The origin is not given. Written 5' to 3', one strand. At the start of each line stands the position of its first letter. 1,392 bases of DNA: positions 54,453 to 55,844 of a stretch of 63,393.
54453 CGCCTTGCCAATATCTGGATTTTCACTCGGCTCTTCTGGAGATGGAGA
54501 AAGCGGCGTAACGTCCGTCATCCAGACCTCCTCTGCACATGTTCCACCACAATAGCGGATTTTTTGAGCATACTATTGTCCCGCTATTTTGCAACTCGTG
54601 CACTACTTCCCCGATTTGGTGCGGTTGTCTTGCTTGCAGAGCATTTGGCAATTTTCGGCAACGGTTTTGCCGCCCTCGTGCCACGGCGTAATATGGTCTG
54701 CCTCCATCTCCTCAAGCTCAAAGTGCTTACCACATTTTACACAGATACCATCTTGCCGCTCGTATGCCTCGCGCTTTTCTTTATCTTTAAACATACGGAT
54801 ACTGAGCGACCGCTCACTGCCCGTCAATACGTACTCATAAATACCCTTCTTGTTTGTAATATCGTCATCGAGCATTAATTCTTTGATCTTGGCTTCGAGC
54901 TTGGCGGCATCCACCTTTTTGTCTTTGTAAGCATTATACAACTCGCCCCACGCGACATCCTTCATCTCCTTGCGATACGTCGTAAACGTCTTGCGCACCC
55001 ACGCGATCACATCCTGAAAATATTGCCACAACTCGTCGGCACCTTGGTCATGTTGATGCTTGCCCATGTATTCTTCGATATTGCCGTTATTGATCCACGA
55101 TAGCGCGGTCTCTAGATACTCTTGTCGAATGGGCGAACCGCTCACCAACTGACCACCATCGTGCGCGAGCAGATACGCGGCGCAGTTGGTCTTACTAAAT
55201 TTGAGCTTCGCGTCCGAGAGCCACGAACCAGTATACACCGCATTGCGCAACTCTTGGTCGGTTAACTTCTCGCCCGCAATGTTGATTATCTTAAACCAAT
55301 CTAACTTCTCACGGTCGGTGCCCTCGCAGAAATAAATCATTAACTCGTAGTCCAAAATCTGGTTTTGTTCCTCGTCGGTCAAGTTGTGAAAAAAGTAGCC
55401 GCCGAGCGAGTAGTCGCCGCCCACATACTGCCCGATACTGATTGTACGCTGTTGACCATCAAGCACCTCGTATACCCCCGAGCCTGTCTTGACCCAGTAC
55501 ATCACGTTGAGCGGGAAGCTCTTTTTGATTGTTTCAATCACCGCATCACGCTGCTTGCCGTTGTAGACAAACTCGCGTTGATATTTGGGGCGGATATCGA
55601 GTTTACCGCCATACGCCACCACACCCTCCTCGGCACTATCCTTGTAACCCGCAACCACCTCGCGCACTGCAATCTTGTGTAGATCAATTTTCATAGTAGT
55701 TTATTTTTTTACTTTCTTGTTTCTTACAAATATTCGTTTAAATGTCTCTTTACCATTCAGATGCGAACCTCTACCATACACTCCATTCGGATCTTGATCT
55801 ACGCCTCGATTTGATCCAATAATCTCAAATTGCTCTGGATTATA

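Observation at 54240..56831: AT-rich island pairs an EcoRI-family adenine methylase with a DUF262-HNH nuclease instead of an EcoRI-like endonuclease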

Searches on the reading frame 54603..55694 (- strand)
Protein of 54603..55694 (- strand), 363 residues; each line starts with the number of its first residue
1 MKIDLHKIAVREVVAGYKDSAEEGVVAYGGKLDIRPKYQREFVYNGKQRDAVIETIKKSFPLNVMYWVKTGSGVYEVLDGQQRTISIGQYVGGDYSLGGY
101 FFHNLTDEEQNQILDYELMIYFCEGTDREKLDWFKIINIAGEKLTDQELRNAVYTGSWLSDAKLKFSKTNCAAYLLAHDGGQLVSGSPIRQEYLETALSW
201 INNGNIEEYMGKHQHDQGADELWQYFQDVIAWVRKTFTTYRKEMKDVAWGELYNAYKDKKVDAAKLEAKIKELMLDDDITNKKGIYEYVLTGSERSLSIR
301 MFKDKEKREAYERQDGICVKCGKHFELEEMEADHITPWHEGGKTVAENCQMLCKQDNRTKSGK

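Call 3: search_protein_families(library=pfam, proteins=[window:54603-55694:-], max_evalue=0.01)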
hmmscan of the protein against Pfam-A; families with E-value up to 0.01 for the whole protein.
window:54603-55694:- (363 aa): 3 families
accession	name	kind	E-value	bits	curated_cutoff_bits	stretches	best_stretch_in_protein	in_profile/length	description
PF03235.19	GmrSD_N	-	1.3e-16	61.8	33.2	1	34-154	13-198/199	GmrSD restriction endonuclease, N-terminal domain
PF01844.29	HNH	-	8.8e-13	48.6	21.4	1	318-361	1-45/47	HNH endonuclease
PF14279.12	HNH_5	-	3.4e-06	27.3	27.5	1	318-359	1-42/56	HNH endonuclease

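Call 4: search_protein_families(library=ncbifam, proteins=[window:54603-55694:-], max_evalue=0.01)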
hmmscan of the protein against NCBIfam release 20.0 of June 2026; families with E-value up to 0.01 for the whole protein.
window:54603-55694:- (363 aa): 2 families
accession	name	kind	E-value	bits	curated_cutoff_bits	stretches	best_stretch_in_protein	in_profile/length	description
NF049971.1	CRISPR_Cas9d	exception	4.6e-09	35.5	375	1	303-362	533-595/986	type II CRISPR RNA-guided endonuclease Cas9d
NF040563.1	guided_IscB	equivalog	0.0028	16.8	175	1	311-361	188-236/314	RNA-guided endonuclease IscB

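Call 5: search_protein_families(library=padloc, proteins=[window:54603-55694:-], max_evalue=0.01)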
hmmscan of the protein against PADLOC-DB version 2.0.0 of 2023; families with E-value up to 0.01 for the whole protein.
window:54603-55694:- (363 aa): 6 families
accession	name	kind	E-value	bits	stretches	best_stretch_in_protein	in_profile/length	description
PDLC03418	REase_II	-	2.1e-138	459.5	1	1-363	1-372/372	Type II restriction enzyme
PDLC03877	NsnA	-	1.5e-24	84.9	1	30-158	63-204/385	-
PDLC04027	PD-T4-2_A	-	2.2e-10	38.1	2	30-91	50-112/363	-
PDLC00353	PtuB1|PtuB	-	0.00022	19.1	1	302-338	37-73/196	Unknown function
PDLC00356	PtuB1|PtuB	-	0.00061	17.4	1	296-338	31-73/196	Unknown function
PDLC03566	REase_II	-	0.0058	14.2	1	301-361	96-160/235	Type II restriction enzyme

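Call 6: search_solved_structures(query=window:54603-55694:-, max_evalue=1, show_alignments=2)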
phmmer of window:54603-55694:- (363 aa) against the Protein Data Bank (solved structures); distinct sequences matched with E-value up to 1: 11.
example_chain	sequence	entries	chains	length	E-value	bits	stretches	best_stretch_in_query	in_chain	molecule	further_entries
4h9d_A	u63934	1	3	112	0.00014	24.9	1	314-360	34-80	HNH endonuclease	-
8zq9_B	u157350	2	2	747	0.0019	21.2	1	302-362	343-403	a protein | HNH nuclease domain-containing protein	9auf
8w2z_A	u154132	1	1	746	0.0019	21.1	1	302-362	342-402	HNH nuclease domain-containing protein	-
8w2s_A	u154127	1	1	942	0.0023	20.9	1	302-362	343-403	HNH nuclease domain-containing protein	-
6me0_C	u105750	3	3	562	0.021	17.7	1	306-352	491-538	Maturase reverse transcriptase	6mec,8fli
9k32_A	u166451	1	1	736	0.027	17.3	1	311-363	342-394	HNH nuclease domain-containing protein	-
9lgi_A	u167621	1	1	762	0.029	17.2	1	306-362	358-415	HNH nuclease domain-containing protein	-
8zdr_C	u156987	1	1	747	0.043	16.7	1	302-362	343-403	a protein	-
8d2k_A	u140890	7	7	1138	0.19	14.5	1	310-360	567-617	CRISPR-associated endonuclease, Csn1 family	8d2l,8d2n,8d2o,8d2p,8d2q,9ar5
6ghc_A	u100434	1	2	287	0.27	14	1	312-358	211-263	5-methylcytosine-specific restriction enzyme A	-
1sa3_A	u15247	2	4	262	0.73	12.6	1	138-220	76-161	Type II restriction enzyme MspI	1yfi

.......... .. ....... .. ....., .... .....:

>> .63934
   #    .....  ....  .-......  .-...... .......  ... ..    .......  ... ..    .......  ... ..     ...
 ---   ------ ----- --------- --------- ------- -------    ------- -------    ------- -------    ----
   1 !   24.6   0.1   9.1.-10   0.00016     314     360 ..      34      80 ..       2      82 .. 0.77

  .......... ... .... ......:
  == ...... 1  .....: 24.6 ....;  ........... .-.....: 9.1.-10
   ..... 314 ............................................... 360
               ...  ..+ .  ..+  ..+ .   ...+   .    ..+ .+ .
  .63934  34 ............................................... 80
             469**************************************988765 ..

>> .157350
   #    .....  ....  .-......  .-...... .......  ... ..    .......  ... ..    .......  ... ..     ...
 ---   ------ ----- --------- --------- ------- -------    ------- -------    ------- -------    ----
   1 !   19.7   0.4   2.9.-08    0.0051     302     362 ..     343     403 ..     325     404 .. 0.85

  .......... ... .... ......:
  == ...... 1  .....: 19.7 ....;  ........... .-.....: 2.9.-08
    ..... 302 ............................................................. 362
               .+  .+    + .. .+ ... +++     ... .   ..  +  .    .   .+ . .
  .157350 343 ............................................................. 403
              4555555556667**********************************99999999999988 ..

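Call 8: find_homologous_proteins(query=window:54603-55694:-, max_evalue=0.00001)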
Query window:54603-55694:- (363 aa): 8000 proteins with E <= 0.00001 among 8000 candidates; the best 120 are listed.
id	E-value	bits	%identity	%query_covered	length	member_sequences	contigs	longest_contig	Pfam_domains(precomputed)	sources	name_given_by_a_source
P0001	1.6e-246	836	100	100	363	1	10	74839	PF01844.30,PF14279.13,PF03235.20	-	-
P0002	1.2e-204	698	83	100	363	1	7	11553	PF01844.30,PF03235.20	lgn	-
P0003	1.2e-204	698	83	100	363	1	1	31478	PF01844.30,PF14279.13,PF03235.20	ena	-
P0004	2.5e-204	697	82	100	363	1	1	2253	PF01844.30,PF03235.20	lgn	-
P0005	4.9e-204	696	82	100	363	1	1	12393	PF01844.30,PF03235.20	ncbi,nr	ncbi:MAG: hypothetical protein HW401_584 [Parcubacteria group bacterium]|nr:hypothetical protein [Pa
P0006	5.0e-203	693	82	100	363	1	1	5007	PF01844.30,PF03235.20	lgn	-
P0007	6.7e-203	692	82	100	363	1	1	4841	PF01844.30,PF03235.20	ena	-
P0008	7.5e-203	692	80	100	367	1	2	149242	PF01844.30,PF03235.20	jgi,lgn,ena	-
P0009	1.3e-202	691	80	100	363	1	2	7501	PF01844.30,PF03235.20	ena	-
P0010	1.4e-202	691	82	100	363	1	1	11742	PF01844.30,PF14279.13,PF03235.20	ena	-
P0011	2.8e-202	690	81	100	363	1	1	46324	PF01844.30,PF03235.20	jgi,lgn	jgi:hypothetical protein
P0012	3.5e-202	690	81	100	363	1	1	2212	PF01844.30,PF03235.20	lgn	-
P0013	3.8e-202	690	81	100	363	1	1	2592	PF01844.30,PF03235.20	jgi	-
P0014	7.4e-202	689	81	100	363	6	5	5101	PF01844.30,PF03235.20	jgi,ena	-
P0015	9.2e-202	688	80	100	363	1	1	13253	PF01844.30,PF14279.13,PF03235.20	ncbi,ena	-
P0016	1.1e-201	688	81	100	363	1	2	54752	PF01844.30,PF14279.13,PF03235.20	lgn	-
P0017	1.8e-201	687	82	100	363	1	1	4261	PF01844.30,PF03235.20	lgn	-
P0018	1.9e-201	687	81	100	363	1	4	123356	PF01844.30,PF03235.20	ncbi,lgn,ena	ncbi:MAG: DUF262 domain-containing protein [Patescibacteria group bacterium]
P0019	2.4e-201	687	81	100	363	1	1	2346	PF01844.30,PF14279.13,PF03235.20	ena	-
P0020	4.3e-201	686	81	100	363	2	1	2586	PF01844.30,PF03235.20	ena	-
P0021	5.7e-201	686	81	100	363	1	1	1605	PF01844.30,PF14279.13,PF03235.20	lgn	-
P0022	5.9e-201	686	81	100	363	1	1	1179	PF01844.30,PF14279.13,PF03235.20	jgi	jgi:hypothetical protein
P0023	1.0e-200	685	81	100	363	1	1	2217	PF01844.30,PF03235.20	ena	-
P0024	1.1e-200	685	80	100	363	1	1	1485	PF01844.30,PF03235.20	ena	-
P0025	1.2e-200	685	81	100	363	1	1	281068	PF01844.30,PF03235.20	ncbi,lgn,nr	ncbi:MAG: DUF262 domain-containing protein [Patescibacteria group bacterium]|nr:DUF262 domain-contai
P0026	1.7e-200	684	80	100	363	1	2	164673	PF01844.30,PF14279.13,PF03235.20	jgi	jgi:hypothetical protein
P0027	2.9e-200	684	81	100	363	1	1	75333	PF01844.30,PF03235.20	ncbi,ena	-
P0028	3.1e-200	683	82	100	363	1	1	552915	PF01844.30,PF03235.20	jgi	jgi:hypothetical protein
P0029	4.2e-200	683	80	100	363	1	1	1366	PF01844.30,PF03235.20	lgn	-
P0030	4.9e-200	683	81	100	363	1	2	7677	PF01844.30,PF03235.20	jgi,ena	-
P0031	5.3e-200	683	81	100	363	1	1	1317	PF01844.30,PF03235.20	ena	-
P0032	5.5e-200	683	81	100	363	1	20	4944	PF01844.30,PF14279.13,PF03235.20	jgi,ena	-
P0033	5.5e-200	683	80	100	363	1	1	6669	PF01844.30,PF03235.20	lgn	-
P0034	6.5e-200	682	80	100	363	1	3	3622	PF01844.30,PF03235.20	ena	-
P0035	7.0e-200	682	80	100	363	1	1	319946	PF01844.30,PF14279.13,PF03235.20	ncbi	-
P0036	8.4e-200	682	80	100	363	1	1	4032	PF01844.30,PF03235.20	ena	-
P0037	1.1e-199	682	81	100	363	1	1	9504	PF01844.30,PF14279.13,PF03235.20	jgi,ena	-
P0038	1.2e-199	681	80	100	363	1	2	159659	PF01844.30,PF14279.13,PF03235.20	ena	-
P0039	1.6e-199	681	80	100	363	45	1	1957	PF01844.30,PF03235.20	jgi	-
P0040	2.3e-199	681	81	100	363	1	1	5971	PF01844.30,PF14279.13,PF03235.20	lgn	-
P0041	2.5e-199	680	80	100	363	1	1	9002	PF01844.30,PF03235.20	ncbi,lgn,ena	-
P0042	2.8e-199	680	80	100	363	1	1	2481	PF01844.30,PF14279.13,PF03235.20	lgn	-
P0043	3.0e-199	680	80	100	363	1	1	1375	PF01844.30,PF14279.13,PF03235.20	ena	-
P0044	3.8e-199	680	79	100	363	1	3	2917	PF01844.30,PF03235.20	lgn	-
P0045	5.0e-199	679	80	100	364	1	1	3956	PF01844.30,PF14279.13,PF03235.20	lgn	-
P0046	5.3e-199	679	80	100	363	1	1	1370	PF01844.30,PF14279.13,PF03235.20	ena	-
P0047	5.6e-199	679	81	100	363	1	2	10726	PF01844.30,PF03235.20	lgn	-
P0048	6.0e-199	679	80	100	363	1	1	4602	PF01844.30,PF03235.20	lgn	-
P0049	7.5e-199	679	80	100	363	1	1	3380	PF01844.30,PF14279.13,PF03235.20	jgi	-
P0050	7.6e-199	679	80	100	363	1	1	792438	PF01844.30,PF03235.20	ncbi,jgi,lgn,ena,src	-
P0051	9.6e-199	679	80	100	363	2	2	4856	PF01844.30,PF14279.13,PF03235.20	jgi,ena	-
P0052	1.0e-198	678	80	100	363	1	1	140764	PF01844.30,PF03235.20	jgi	jgi:hypothetical protein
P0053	1.2e-198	678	80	100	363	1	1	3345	PF01844.30,PF03235.20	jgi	jgi:hypothetical protein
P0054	1.3e-198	678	80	100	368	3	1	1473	PF01844.30,PF03235.20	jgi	-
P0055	1.5e-198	678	81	100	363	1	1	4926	PF01844.30,PF03235.20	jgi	jgi:hypothetical protein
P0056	1.6e-198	678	80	100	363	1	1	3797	PF01844.30,PF14279.13,PF03235.20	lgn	-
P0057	3.9e-198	677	80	100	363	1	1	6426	PF01844.30,PF03235.20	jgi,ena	-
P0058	4.0e-198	677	80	100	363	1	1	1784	PF01844.30,PF03235.20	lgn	-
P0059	4.0e-198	676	79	100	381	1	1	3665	PF01844.30,PF14279.13,PF03235.20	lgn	-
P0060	4.3e-198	676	80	100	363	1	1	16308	PF01844.30,PF03235.20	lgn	-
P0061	4.7e-198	676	80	100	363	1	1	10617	PF01844.30,PF03235.20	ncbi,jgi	jgi:hypothetical protein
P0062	5.2e-198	676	79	100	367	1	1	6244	PF01844.30,PF03235.20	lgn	-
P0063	5.9e-198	676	80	100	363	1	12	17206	PF01844.30,PF14279.13,PF03235.20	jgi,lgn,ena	-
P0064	6.9e-198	676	81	100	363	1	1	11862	PF01844.30,PF14279.13,PF03235.20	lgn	-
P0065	6.9e-198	676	79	100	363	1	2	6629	PF01844.30,PF14279.13,PF03235.20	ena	-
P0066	8.0e-198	676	79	100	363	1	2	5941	PF01844.30,PF03235.20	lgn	-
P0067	9.2e-198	675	80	100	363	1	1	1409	PF01844.30,PF14279.13,PF03235.20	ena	-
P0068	1.0e-197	675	80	100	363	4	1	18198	PF01844.30,PF14279.13,PF03235.20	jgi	jgi:hypothetical protein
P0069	1.1e-197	675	79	100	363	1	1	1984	PF01844.30,PF14279.13,PF03235.20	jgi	-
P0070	1.2e-197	675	79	100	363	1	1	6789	PF01844.30,PF14279.13,PF03235.20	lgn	-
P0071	1.2e-197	675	79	100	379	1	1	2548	PF01844.30,PF03235.20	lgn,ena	-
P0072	1.2e-197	675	80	100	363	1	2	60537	PF01844.30,PF03235.20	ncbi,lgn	-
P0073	1.3e-197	675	80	100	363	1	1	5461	PF01844.30,PF14279.13,PF03235.20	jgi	jgi:hypothetical protein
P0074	1.3e-197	675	79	100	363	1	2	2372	PF01844.30,PF03235.20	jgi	jgi:hypothetical protein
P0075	1.4e-197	675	78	100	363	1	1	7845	PF01844.30,PF14279.13,PF03235.20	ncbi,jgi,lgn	jgi:hypothetical protein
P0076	1.7e-197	674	79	100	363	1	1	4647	PF01844.30,PF14279.13,PF03235.20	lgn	-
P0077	1.9e-197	674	79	100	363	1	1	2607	PF01844.30,PF03235.20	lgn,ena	-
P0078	2.3e-197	674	79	100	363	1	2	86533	PF01844.30,PF14279.13,PF03235.20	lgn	-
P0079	2.3e-197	674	79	100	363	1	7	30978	PF01844.30,PF03235.20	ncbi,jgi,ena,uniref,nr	ncbi:MAG: HNH endonuclease [Candidatus Magasanikbacteria bacterium GW2011_GWC2_34_16]|uniref:HNH end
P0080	3.4e-197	673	80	100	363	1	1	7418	PF01844.30,PF03235.20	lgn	-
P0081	3.9e-197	673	80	100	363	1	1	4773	PF01844.30,PF03235.20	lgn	-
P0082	4.6e-197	673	79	100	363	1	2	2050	PF01844.30,PF14279.13,PF03235.20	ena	-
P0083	5.4e-197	673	80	100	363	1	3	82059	PF01844.30,PF03235.20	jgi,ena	-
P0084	6.2e-197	673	79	100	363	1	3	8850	PF01844.30,PF03235.20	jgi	jgi:hypothetical protein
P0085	7.8e-197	672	79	100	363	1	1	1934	PF01844.30,PF03235.20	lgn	-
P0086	8.0e-197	672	80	100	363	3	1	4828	PF01844.30,PF03235.20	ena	-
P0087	8.6e-197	672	79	100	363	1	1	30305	PF01844.30,PF03235.20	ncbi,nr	ncbi:MAG: DUF262 domain-containing protein [bacterium]|nr:DUF262 domain-containing protein [bacteriu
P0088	9.0e-197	672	80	100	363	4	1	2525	PF01844.30,PF03235.20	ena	-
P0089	9.0e-197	672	80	100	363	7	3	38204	PF01844.30,PF03235.20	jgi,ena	-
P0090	9.1e-197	672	79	100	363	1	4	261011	PF01844.30,PF03235.20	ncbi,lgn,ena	-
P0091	1.2e-196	672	79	100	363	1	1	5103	PF01844.30,PF03235.20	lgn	-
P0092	1.5e-196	671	79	100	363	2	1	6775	PF01844.30,PF03235.20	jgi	-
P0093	1.7e-196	671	79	100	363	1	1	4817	PF01844.30,PF14279.13,PF03235.20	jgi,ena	-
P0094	2.0e-196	671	80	100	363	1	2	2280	PF01844.30,PF03235.20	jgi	-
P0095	2.0e-196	671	78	100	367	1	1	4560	PF01844.30,PF03235.20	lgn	-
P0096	2.1e-196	671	79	100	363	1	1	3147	PF01844.30,PF14279.13,PF03235.20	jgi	-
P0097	2.2e-196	671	79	100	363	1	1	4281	PF01844.30,PF03235.20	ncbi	-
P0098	2.3e-196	671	79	100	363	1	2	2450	PF01844.30,PF03235.20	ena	-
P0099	2.4e-196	671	79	100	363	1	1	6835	PF01844.30,PF14279.13,PF03235.20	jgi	-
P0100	3.0e-196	670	79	100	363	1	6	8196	PF01844.30,PF03235.20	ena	-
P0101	3.1e-196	670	78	100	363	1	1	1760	PF01844.30,PF03235.20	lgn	-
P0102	3.3e-196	670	79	100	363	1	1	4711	PF01844.30,PF03235.20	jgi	jgi:hypothetical protein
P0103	3.4e-196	670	79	100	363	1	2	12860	PF01844.30,PF03235.20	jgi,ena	jgi:hypothetical protein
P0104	3.9e-196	670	78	100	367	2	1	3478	PF01844.30,PF03235.20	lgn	-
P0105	4.8e-196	670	79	100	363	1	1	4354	PF01844.30,PF14279.13,PF03235.20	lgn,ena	-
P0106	4.9e-196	670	80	100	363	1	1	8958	PF01844.30,PF03235.20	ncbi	-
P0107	4.9e-196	670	80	100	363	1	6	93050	PF01844.30,PF03235.20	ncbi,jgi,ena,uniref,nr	ncbi:MAG: HNH endonuclease [Candidatus Buchananbacteria bacterium RIFCSPHIGHO2_01_FULL_39_14]|uniref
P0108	5.3e-196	670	78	100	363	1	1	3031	PF01844.30,PF03235.20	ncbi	-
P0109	5.3e-196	670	80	100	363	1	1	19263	PF01844.30,PF14279.13,PF03235.20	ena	-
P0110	6.4e-196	669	78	100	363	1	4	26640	PF01844.30,PF03235.20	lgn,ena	-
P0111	6.4e-196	669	79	100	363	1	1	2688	PF01844.30,PF14279.13,PF03235.20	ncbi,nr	ncbi:DUF262 domain-containing protein [Patescibacteria group bacterium]|nr:DUF262 domain-containing 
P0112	6.8e-196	669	80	100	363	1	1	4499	PF01844.30,PF14279.13,PF03235.20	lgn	-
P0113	6.8e-196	669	79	100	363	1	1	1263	PF01844.30,PF03235.20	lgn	-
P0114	6.9e-196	669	79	100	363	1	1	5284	PF01844.30,PF03235.20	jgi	jgi:hypothetical protein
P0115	7.1e-196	669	80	100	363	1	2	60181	PF01844.30,PF03235.20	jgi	-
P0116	8.5e-196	669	79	100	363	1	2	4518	PF01844.30,PF03235.20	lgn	-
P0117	8.6e-196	669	79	100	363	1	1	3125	PF01844.30,PF14279.13,PF03235.20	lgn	-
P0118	8.7e-196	669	79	100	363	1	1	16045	PF01844.30,PF03235.20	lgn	-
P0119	9.1e-196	669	80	99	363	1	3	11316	PF01844.30,PF14279.13,PF03235.20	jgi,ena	-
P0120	1.1e-195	669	79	100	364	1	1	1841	PF01844.30,PF14279.13,PF03235.20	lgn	-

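Call 10: find_related_loci(query=window:54603-55694:-, collection=genome_contigs, flank=10000)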
Query window:54603-55694:- (363 aa) in genome_contigs; peptide patterns used: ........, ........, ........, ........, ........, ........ (x = any residue, [..] = any of these).
599 stretches matched a pattern (row limit reached: there are more); 565 encode a relative of the query (tblastn E <= 1e-3); the best 80 are kept; 80 distinct loci.
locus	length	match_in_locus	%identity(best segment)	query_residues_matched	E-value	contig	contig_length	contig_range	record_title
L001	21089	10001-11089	81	1-363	0e+0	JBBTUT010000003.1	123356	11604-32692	MAG: Patescibacteria group bacterium isolate H41-bin067_1 H41_bin067_1_000000000003, whole genome shotgun sequence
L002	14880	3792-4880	81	1-363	0e+0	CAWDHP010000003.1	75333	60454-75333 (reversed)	MAG: uncultured bacterium isolate MFD04716.bin.1.355 genome assembly, contig: contig_39040, whole genome shotgun sequenc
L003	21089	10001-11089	81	1-363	0e+0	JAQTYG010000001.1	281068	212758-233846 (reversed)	MAG: Patescibacteria group bacterium isolate STC_31 NODE_65_length_281068_cov_16.490316_Sandtown_C, whole genome shotgun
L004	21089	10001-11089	80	1-363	0e+0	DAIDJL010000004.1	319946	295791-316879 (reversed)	MAG TPA_asm: Candidatus Parcubacteria bacterium isolate clean384 k141_1411868, whole genome shotgun sequence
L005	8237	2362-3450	79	1-363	0e+0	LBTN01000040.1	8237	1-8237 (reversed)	MAG: Candidatus Magasanikbacteria bacterium GW2011_GWA2_37_8 US58_C0040, whole genome shotgun sequence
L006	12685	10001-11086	79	1-362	0e+0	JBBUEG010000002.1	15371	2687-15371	MAG: Patescibacteria group bacterium isolate H52-bin073_1 H52_bin073_1_000000000002, whole genome shotgun sequence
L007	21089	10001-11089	80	1-363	0e+0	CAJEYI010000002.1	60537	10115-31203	uncultured bacterium isolate SB-2103-1078-G15 genome assembly, contig: sag_spades_SB-2103-1078-G15_0000002, whole genome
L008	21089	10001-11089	79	1-363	0e+0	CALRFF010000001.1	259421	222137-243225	MAG: Candidatus Nomurabacteria bacterium isolate TH-Jun18-118 genome assembly, contig: TH-Jun18-C15, whole genome shotgu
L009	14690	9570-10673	79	1-363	0e+0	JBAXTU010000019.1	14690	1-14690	MAG: bacterium isolate ELA643 MAG643_19, whole genome shotgun sequence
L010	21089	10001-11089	79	1-363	0e+0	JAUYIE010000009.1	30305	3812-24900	MAG: bacterium isolate C24_maxbin.235 C24_k141_734296, whole genome shotgun sequence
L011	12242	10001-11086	80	1-362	0e+0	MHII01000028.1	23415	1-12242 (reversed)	MAG: Candidatus Buchananbacteria bacterium RIFCSPHIGHO2_02_FULL_39_17 rifcsphigho2_02_scaffold_6130, whole genome shotgu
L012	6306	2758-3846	80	1-363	0e+0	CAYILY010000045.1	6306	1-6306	MAG TPA_asm: uncultured Gammaproteobacteria bacterium isolate ERP119705_co25_664 genome assembly, contig: NODE_14665_len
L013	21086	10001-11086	79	1-362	0e+0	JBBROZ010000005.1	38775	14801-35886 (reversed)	MAG: Patescibacteria group bacterium isolate La1_metabat2.361 LA1C_B2.361_k141_2877908L_38775_cov_11.0001, whole genome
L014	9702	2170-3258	78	1-363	0e+0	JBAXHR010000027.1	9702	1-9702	MAG: Candidatus Moraniibacteriota bacterium isolate ELA328 MAG328_27, whole genome shotgun sequence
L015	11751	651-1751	78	1-363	0e+0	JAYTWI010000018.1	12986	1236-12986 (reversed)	MAG: Candidatus Moraniibacteriota bacterium isolate GFS_5782 GFS_5782_17, whole genome shotgun sequence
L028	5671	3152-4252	78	1-363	0e+0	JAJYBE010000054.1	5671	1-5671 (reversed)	MAG: bacterium isolate BP8.bin61 NODE_27886_length_5671_cov_1.153319, whole genome shotgun sequence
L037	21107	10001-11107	77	1-363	0e+0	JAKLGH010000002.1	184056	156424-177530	MAG: Patescibacteria group bacterium isolate RA.bin35 RA.bin35_2, whole genome shotgun sequence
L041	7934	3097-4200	76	1-363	0e+0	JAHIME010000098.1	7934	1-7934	MAG: Patescibacteria group bacterium isolate KR13_N2.mb.53 KR13_N2.mb.53_k141_229493, whole genome shotgun sequence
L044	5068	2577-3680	76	1-363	0e+0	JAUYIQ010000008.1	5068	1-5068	MAG: Candidatus Curtissbacteria bacterium isolate C24_metabat.bin.101_sub C24_k141_6924, whole genome shotgun sequence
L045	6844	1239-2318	76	4-363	0e+0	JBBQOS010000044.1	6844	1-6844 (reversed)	MAG: Candidatus Moraniibacteriota bacterium isolate Co_metawrap_171 Cmw_171_k141_18414074_length_6844_cov_19.8074, whole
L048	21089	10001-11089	79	1-363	0e+0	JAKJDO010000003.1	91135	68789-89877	MAG: Patescibacteria group bacterium isolate UR.bin108 UR_contig_379, whole genome shotgun sequence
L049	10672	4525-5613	76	1-363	0e+0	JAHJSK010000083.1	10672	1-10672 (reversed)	MAG: Patescibacteria group bacterium isolate OS_PC_MetaG.mb.199 OS_PC_MetaG.mb.199_k141_508127, whole genome shotgun seq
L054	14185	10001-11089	78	1-363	0e+0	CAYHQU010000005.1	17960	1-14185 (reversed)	MAG TPA_asm: uncultured Gammaproteobacteria bacterium isolate ERP119705_co14_218 genome assembly, contig: NODE_3231_leng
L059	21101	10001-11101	76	1-363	0e+0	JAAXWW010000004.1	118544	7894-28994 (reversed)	MAG: Candidatus Moraniibacteriota bacterium isolate W9_Combined_metabat2_046 W9_Combined_metabat2_046_NODE_85, whole gen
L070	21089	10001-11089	74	1-363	0e+0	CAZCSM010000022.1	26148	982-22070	MAG TPA_asm: uncultured Candidatus Saccharibacteria bacterium isolate SRP192927_co10_24 genome assembly, contig: NODE_10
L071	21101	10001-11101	77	1-363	0e+0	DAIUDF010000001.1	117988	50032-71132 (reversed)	MAG TPA_asm: Candidatus Moraniibacteriota bacterium isolate CTOTU18587 NODE_143_length_117988_cov_10.571833, whole genom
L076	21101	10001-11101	76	1-363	0e+0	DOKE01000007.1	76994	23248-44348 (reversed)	MAG TPA_asm: Candidatus Moraniibacteriota bacterium isolate UBA9338 contig_1598, whole genome shotgun sequence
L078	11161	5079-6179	76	1-363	0e+0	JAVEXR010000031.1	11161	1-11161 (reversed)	MAG: Candidatus Moraniibacteriota bacterium isolate BF4_177 NODE_18948_length_11161_cov_6.805057_Biofilm4, whole genome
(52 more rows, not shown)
